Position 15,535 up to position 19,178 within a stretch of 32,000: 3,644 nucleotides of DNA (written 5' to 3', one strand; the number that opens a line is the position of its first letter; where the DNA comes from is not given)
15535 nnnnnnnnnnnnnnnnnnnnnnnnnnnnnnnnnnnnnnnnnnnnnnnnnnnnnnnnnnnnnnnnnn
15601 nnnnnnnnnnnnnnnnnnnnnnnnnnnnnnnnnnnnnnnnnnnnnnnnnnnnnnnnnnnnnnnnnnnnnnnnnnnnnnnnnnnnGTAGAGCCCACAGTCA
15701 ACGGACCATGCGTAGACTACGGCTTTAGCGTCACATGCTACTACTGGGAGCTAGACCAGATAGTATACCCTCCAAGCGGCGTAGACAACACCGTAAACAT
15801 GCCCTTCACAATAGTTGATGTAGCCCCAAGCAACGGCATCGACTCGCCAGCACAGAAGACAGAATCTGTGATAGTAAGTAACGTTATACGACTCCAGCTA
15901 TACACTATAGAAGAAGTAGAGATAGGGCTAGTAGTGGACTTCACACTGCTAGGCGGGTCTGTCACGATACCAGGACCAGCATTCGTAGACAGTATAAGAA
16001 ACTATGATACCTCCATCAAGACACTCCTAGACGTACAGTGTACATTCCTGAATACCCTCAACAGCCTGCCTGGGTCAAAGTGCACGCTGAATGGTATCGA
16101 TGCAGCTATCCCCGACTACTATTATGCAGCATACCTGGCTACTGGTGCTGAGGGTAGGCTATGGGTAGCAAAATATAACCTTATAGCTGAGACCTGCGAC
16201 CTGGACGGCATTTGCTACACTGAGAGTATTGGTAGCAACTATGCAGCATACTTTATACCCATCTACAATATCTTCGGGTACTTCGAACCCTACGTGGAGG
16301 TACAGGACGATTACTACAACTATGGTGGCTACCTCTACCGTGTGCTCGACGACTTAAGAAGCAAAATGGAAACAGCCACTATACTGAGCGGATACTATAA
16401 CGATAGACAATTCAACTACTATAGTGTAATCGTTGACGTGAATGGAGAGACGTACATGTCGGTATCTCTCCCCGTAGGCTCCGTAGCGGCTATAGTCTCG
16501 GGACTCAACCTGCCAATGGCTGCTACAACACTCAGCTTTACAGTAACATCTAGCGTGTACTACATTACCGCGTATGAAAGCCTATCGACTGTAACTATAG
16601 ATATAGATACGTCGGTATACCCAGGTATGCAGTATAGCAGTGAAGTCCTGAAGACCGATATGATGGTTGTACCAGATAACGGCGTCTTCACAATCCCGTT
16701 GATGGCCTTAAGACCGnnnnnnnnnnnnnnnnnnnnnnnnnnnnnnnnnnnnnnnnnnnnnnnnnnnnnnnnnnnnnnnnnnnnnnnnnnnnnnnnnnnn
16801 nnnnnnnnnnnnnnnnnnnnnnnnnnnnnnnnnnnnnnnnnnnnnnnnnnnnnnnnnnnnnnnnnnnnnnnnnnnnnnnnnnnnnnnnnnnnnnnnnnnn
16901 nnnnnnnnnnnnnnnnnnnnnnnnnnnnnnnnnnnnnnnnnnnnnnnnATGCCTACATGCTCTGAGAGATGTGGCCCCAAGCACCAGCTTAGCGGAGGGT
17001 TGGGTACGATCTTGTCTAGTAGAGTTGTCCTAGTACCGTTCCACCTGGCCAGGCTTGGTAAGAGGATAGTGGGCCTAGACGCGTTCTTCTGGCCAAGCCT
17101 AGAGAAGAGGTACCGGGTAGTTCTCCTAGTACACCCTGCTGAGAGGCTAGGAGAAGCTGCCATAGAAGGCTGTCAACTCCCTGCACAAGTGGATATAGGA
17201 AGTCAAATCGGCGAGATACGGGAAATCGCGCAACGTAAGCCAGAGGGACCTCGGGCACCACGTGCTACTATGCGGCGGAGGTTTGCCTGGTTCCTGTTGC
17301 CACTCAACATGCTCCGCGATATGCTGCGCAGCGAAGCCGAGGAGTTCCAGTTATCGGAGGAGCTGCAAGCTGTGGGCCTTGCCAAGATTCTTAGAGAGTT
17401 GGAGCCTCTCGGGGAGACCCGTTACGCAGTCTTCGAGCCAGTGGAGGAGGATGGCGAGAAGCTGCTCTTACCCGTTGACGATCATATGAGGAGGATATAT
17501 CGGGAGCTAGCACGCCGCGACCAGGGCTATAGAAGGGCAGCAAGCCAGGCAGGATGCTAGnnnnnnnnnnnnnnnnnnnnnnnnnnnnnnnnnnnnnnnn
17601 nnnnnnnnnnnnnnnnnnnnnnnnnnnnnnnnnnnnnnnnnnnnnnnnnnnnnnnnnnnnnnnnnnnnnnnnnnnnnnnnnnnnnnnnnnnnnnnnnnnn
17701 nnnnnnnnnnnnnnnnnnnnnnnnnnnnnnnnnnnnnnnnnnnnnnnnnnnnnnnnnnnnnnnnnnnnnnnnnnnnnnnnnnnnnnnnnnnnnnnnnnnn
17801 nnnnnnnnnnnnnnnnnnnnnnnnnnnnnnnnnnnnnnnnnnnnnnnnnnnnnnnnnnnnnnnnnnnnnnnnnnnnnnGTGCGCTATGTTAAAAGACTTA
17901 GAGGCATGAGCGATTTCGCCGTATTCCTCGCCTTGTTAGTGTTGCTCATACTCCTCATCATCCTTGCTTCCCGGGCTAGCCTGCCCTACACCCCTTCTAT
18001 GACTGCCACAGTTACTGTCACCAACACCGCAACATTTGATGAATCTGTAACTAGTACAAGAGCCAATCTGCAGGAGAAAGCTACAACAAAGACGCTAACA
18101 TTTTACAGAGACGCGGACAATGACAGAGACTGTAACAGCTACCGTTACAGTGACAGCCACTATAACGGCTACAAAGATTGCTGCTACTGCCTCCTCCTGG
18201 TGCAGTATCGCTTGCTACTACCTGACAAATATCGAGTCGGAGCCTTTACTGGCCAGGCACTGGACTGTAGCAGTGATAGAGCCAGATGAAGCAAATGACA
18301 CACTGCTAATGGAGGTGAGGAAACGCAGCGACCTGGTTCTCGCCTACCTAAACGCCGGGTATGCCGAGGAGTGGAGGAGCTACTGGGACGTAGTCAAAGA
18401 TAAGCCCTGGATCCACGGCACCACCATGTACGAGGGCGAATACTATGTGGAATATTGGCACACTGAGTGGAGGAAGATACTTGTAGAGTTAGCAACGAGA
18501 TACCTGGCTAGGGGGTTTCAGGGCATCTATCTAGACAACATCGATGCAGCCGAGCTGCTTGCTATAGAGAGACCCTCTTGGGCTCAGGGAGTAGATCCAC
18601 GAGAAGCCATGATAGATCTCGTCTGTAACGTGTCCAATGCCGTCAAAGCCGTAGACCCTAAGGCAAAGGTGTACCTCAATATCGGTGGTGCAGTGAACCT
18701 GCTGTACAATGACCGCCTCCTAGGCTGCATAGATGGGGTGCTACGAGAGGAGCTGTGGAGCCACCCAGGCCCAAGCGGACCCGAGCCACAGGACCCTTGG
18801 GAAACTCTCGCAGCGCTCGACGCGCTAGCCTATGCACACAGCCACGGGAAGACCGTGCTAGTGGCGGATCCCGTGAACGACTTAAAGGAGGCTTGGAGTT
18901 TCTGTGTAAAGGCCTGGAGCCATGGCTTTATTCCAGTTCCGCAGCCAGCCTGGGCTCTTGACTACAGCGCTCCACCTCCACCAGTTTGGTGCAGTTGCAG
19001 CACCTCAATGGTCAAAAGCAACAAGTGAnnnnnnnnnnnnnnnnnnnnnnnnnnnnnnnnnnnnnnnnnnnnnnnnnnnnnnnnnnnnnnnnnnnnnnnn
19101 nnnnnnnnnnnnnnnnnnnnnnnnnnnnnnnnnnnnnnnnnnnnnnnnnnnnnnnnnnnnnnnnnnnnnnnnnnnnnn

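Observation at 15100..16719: Orphan 539-aa extracellular protein with paired cysteines and a Tyr-rich C-terminal half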

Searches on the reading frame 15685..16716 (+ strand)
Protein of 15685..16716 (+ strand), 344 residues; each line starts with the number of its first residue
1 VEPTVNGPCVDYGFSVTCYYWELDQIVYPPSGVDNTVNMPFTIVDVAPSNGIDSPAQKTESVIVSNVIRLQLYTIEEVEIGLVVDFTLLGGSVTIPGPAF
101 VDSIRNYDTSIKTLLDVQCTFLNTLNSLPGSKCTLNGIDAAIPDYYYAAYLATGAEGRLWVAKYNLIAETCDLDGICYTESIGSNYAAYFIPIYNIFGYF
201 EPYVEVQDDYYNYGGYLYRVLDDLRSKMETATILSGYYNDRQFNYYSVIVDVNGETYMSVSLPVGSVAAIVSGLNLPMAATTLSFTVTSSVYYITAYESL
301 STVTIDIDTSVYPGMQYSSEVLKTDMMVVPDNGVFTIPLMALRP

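Call 73: predict_structure(alignment_id=A4)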
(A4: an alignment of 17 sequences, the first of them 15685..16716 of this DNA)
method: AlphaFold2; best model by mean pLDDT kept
length: 344 residues; sequences in the alignment: 17
mean_pLDDT: 66.4   pTM: 0.64
mean pLDDT of the five models: 66.4, 64.7, 62.4, 58.7, 58.1
residues with pLDDT >= 90: 37; 70-90: 114; 50-70: 113; < 50: 80
segments of 3 or more residues with pLDDT < 50: 84-88, 91-98, 247-250, 254-287, 313-317, 323-330, 332-338
pLDDT, mean of each block of 10 residues (from residue 1): 79 88 79 63 66 68 82 60 49 46 54 87 87 93 87 80 89 92 80 82 81 64 61 54 53 40 33 40 46 61 70 50 46 49 61
secondary structure, 60 per line:
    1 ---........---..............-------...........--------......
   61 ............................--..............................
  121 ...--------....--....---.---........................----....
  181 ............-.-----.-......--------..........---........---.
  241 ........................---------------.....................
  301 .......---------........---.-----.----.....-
elements in order: E4-11 E15-28 E36-46 H55-58 E59-88 E91-123 E132-135 E138-141 E149-172 E177-192 E202-207 H216-225 E229-236 E240-264 E280-307 E317-324 E339-343

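Call 75: fold_search(model_id=the predicted structure, library=pdb)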
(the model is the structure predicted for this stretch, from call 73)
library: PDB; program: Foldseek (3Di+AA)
matches with E <= 10: 809; with E <= 0.001: 23
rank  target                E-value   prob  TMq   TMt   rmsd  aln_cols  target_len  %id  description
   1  7ofh_A                6.9e-05  0.96  0.12  0.16  18.6       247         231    7  CryoEM structure of the outer membrane secretin pore pIV from the f1 filamentous bacteriophage. (released 2021-11-03)
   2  9u5s_A                1.6e-04  0.87  0.16  0.12  18.3       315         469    8  The structure of the BfpBG complex in the T4bP system (released 2025-11-05)
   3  5wq9_A                1.8e-04  0.98  0.17  0.13  20.9       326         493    8  CryoEM structure of type II secretion system secretin GspD G453A mutant in Vibrio cholerae (released 2016-12-28)
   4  5wq8_A                2.0e-04  0.91  0.16  0.12  25.0       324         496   10  CryoEM structure of type II secretion system secretin GspD in Vibrio cholerae (released 2016-12-28)
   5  6dv6_A                2.2e-04  0.33  0.08  0.08  21.3       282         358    8  Structure of the Salmonella SPI-1 type III secretion injectisome secretin InvG (residues 176-end) in the open gate sta (released 2018-10-03)
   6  6dv3_A                2.5e-04  0.30  0.08  0.06  21.3       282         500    8  Structure of the Salmonella SPI-1 type III secretion injectisome secretin InvG in the open gate state (released 2018-10-03)
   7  7ah9_5C               2.9e-04  0.72  0.13  0.10  19.8       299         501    9  Substrate-engaged type 3 secretion system needle complex from Salmonella enterica typhimurium - SpaR state 1 (released 2021-03-17)
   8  9wfd_A                2.9e-04  0.66  0.13  0.11  23.3       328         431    8  Cryo-EM structure of the Type II secretion system protein from Acidithiobacillus caldus (released 2025-11-19)
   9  8jvb_A                3.1e-04  0.66  0.13  0.12  22.2       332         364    9  Cryo-EM structure of the Type II secretion system protein from Acidithiobacillus caldus (released 2024-07-03)
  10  7ah9_5P               3.2e-04  0.38  0.09  0.07  20.7       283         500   11  Substrate-engaged type 3 secretion system needle complex from Salmonella enterica typhimurium - SpaR state 1 (released 2021-03-17)
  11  6w6m_A                3.7e-04  0.38  0.10  0.09  19.8       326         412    8  Single particle cryoEM structure of V. cholerae Type IV competence pilus secretin PilQ (released 2020-10-14)
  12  8axl_A                4.1e-04  0.41  0.10  0.11  20.8       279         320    8  Outer membrane secretin pore of the type 3 secretion system of Shigella flexneri (released 2023-03-01)
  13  6q15_A                4.3e-04  0.35  0.10  0.08  21.3       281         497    9  Structure of the Salmonella SPI-1 injectisome needle complex (released 2019-10-23)
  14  7ah9_5M               4.7e-04  0.80  0.14  0.11  19.6       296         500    8  Substrate-engaged type 3 secretion system needle complex from Salmonella enterica typhimurium - SpaR state 1 (released 2021-03-17)
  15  6hcg_A                4.7e-04  0.69  0.15  0.10  18.6       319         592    7  Klebsiella pneumoniae type II secretion system outer membrane complex. PulD, PulS and PulC HR domain. (released 2019-11-27)
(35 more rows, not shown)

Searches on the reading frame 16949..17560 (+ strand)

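Call 3: search_protein_families(library=pfam, proteins=[window:16949-17560:+], max_evalue=1)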
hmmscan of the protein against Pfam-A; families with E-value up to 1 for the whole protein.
window:16949-17560:+ (203 aa): 0 families

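Call 17: search_protein_families(library=phrogs, proteins=[window:16949-17560:+], max_evalue=1)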
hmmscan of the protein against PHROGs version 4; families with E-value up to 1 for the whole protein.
window:16949-17560:+ (203 aa): 0 families

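Call 18: search_protein_families(library=ncbifam, proteins=[window:16949-17560:+], max_evalue=0.1)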
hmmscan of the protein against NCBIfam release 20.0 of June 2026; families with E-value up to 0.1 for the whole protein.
window:16949-17560:+ (203 aa): 1 family
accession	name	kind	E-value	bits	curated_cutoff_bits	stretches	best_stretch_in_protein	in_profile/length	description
NF053563.1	Rkd4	equivalog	0.029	12.5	860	1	118-193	280-354/747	arcadin-4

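Call 78: search_protein_families(library=padloc, proteins=[window:16949-17557:+], max_evalue=0.01)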
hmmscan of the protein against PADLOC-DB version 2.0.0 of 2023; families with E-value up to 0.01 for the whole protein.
window:16949-17557:+ (203 aa): 0 families

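Call 102: search_protein_families(library=pfam, proteins=[L024:9100-9894:-, L024:8474-9010:-, L024:7031-7432:-], max_evalue=0.1)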
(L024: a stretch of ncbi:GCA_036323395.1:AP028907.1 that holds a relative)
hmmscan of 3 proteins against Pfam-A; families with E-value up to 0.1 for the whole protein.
L024:9100-9894:- (264 aa): 0 families

L024:8474-9010:- (178 aa): 0 families

L024:7031-7432:- (133 aa): 0 families

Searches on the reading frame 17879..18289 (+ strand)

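Call 3: search_protein_families(library=pfam, proteins=[window:17879-18289:+], max_evalue=1)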
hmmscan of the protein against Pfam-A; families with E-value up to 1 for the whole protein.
window:17879-18289:+ (136 aa): 1 family
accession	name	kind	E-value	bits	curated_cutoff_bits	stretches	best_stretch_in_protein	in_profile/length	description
PF21827.1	New_glue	-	0.0029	17.8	31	1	16-72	6-61/94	New glue protein family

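Call 17: search_protein_families(library=phrogs, proteins=[window:17879-18289:+], max_evalue=1)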
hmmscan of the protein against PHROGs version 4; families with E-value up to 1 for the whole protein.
window:17879-18289:+ (136 aa): 2 families
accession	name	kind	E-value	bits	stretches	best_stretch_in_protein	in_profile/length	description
phrog_11462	-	unknown function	0.097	13.7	1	13-69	9-65/92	-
phrog_15428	-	unknown function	0.13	13.2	1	16-73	13-71/168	-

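Call 18: search_protein_families(library=ncbifam, proteins=[window:17879-18289:+], max_evalue=0.1)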
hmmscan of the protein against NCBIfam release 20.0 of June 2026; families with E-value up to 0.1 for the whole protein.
window:17879-18289:+ (136 aa): 1 family
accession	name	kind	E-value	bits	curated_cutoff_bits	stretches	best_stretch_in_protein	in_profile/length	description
NF042931.1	SAG1386_EF1546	equivalog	0.092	12.8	80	0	14-71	28-85/158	SAG1386/EF1546 family surface-associated protein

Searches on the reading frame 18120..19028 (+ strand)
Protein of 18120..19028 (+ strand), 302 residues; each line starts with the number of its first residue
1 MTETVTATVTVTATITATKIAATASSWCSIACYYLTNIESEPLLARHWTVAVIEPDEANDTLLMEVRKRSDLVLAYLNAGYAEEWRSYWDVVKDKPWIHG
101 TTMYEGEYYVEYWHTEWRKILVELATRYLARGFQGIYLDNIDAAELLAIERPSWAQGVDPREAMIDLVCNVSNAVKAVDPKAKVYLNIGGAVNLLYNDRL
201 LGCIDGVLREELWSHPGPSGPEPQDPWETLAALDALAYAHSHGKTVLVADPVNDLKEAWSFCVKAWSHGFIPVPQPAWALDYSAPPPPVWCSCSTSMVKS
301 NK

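Call 3: search_protein_families(library=pfam, proteins=[window:18120-19028:+], max_evalue=1)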
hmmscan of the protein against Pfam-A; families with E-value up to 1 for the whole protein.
window:18120-19028:+ (302 aa): 1 family
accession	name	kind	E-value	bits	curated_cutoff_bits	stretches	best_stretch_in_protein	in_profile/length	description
PF03537.19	Glyco_hydro_114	-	4.4e-14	52.7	27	1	48-273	17-221/231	Glycoside-hydrolase family GH114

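Call 17: search_protein_families(library=phrogs, proteins=[window:18120-19028:+], max_evalue=1)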
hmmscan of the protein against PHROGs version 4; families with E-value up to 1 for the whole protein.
window:18120-19028:+ (302 aa): 0 families

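Call 18: search_protein_families(library=ncbifam, proteins=[window:18120-19028:+], max_evalue=0.1)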
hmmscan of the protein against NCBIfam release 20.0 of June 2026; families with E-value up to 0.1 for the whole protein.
window:18120-19028:+ (302 aa): 2 families
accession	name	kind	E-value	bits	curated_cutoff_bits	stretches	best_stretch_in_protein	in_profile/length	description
TIGR01370.1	TIGR01370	hypoth_equivalog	8.9e-28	97.2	181.25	1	9-272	29-300/315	MJ1477/TM1410 family putative glycoside hydrolase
NF005971.0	PRK08057.1-5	equivalog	0.098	12.2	431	0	115-189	66-138/248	cobalt-precorrin-6A reductase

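Call 102: search_protein_families(library=pfam, proteins=[L024:9100-9894:-, L024:8474-9010:-, L024:7031-7432:-], max_evalue=0.1)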
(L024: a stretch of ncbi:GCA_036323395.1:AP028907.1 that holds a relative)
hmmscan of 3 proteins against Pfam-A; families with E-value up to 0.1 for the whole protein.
L024:9100-9894:- (264 aa): 0 families

L024:8474-9010:- (178 aa): 0 families

L024:7031-7432:- (133 aa): 0 families
